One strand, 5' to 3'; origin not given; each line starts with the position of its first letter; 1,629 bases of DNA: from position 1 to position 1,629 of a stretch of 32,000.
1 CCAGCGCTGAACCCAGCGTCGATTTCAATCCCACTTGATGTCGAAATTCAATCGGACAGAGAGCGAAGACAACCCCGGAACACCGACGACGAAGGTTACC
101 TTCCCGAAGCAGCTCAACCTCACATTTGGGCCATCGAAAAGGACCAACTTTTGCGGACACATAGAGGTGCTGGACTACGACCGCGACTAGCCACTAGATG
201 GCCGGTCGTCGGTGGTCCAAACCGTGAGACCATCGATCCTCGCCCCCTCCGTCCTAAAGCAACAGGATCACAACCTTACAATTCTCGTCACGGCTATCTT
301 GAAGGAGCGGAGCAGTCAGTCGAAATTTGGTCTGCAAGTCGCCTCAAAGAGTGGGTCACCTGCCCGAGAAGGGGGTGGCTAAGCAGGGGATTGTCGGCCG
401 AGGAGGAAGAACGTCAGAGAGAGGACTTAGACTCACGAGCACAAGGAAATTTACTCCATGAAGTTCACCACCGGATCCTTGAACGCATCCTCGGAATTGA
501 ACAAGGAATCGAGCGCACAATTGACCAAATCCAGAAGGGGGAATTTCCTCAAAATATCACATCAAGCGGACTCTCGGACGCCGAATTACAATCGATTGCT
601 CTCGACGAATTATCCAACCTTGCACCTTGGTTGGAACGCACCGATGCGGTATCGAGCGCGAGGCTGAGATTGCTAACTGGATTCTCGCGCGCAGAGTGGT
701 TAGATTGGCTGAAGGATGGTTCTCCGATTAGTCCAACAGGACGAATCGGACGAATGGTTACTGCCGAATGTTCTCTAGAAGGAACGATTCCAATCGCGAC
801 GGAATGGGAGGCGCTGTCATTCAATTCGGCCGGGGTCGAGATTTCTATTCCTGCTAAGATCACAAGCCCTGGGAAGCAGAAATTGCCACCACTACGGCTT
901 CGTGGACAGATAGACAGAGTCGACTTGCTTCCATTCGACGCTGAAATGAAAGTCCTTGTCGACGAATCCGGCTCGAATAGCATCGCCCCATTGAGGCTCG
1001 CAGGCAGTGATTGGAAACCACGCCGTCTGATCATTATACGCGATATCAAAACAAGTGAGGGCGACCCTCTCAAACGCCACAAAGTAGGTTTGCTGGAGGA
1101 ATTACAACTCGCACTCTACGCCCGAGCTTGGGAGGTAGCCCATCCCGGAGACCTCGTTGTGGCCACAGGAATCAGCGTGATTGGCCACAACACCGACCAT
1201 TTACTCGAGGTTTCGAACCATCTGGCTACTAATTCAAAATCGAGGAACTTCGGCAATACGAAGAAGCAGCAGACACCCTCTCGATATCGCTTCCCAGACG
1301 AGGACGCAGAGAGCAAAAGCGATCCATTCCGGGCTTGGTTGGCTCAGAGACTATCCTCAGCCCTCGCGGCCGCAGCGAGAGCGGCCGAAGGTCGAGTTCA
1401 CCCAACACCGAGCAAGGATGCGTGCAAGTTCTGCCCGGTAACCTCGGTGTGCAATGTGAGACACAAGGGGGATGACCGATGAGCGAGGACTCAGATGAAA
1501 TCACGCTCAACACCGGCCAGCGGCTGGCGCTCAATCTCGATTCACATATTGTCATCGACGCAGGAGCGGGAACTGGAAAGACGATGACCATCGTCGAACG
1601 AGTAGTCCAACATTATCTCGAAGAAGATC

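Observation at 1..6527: Bacterial-style two-subunit helicase-nuclease (AddAB/AdnAB-like) in an archaeal chromosome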

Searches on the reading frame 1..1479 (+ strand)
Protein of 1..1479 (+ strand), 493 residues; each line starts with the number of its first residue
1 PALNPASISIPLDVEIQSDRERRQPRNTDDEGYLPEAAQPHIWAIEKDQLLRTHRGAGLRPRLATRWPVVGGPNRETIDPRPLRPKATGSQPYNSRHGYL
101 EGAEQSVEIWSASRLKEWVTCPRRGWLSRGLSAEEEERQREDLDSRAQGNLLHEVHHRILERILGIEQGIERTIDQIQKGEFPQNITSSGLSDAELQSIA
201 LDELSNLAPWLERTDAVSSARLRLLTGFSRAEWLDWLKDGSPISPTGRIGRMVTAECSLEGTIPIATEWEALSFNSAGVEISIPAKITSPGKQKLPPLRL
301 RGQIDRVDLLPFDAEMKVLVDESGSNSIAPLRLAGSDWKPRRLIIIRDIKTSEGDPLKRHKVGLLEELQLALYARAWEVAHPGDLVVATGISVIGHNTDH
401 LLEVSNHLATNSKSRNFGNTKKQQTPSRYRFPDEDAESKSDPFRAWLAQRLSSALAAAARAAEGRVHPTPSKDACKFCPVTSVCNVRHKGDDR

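Call 6: search_protein_families(library=pfam, proteins=[window:1-1479:+], max_evalue=0.01)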
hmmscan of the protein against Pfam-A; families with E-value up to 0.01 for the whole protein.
window:1-1479:+ (493 aa): 2 families
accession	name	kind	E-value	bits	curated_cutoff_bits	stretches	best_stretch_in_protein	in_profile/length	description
PF12705.13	PDDEXK_1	-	5e-18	66.4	22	2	110-311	2-133/247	PD-(D/E)XK nuclease superfamily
PF08696.17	Dna2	-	0.0006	20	22.4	1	111-213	57-153/204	DNA replication factor Dna2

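Call 7: search_protein_families(library=ncbifam, proteins=[window:1-1479:+], max_evalue=0.01)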
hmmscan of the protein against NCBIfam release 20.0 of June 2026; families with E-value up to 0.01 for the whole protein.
window:1-1479:+ (493 aa): 3 families
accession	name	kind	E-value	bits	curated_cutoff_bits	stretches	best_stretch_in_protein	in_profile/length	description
TIGR03623.1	TIGR03623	subfamily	7.5e-07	27.7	299.6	0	292-484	729-874/876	probable DNA repair protein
TIGR00372.1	cas4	equivalog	8.7e-07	28.9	65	0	112-167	3-56/180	CRISPR-associated protein Cas4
TIGR02773.1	addB_Gpos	equivalog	0.00034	18.3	903.7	0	111-163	785-835/1159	helicase-exonuclease AddAB subunit AddB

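Call 18: search_protein_families(library=padloc, proteins=[window:1-1479:+], max_evalue=0.01)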
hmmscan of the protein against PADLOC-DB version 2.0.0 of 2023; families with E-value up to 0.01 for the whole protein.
window:1-1479:+ (493 aa): 4 families
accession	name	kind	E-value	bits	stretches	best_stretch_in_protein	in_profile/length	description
PDLC00943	Cas4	-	2.3e-07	28.9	0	112-167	3-56/180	CRISPR-associated protein Cas4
PDLC01447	Cas4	-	4.3e-07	28.5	1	111-185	6-71/161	"CAS-I,CAS-II,CAS-III,CAS-IV,CAS-V,CAS-VI; acquisition_associated"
PDLC01250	Cas4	-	7.9e-07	27.5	0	454-484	137-167/168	"CAS-I,CAS-II,CAS-III,CAS-IV,CAS-V,CAS-VI; acquisition_associated"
PDLC00944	Cas4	-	0.00012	20.3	0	113-167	4-53/177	Cas4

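Call 27: find_homologous_proteins(query=window:1-1479:+, max_evalue=0.001)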
Query window:1-1479:+ (493 aa): 15 proteins with E <= 0.001 among 8000 candidates.
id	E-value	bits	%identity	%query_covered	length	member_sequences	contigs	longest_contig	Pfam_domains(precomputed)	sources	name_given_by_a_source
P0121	2.0e-164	566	69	74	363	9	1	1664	PF12705.14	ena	-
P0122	3.0e-145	503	50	99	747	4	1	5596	PF12705.14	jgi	jgi:hypothetical protein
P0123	9.4e-137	475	53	86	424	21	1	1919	PF12705.14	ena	-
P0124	3.0e-132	460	46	97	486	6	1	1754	PF12705.14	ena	-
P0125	3.3e-129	450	52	85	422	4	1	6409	PF12705.14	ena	-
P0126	8.1e-117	409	67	55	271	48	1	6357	PF12705.14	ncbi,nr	ncbi:MAG: PD-(D/E)XK nuclease family protein, partial [Candidatus Thermoplasmatota archaeon]|nr:PD-(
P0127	2.5e-114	401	51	74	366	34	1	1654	PF12705.14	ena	-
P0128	6.1e-105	370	49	73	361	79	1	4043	PF12705.14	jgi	jgi:hypothetical protein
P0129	9.7e-104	366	49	72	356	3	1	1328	PF12705.14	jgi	jgi:hypothetical protein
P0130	1.3e-93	333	39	99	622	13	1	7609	PF12705.14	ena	-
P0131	1.7e-93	332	41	96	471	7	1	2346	PF12705.14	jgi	jgi:hypothetical protein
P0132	3.0e-86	308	76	39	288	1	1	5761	PF12705.14,PF00580.28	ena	-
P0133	3.7e-81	291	39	95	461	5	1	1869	PF12705.14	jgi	jgi:hypothetical protein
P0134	1.8e-58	217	39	67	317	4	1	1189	PF12705.14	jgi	jgi:hypothetical protein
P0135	2.2e-39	154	33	71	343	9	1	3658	PF12705.14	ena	-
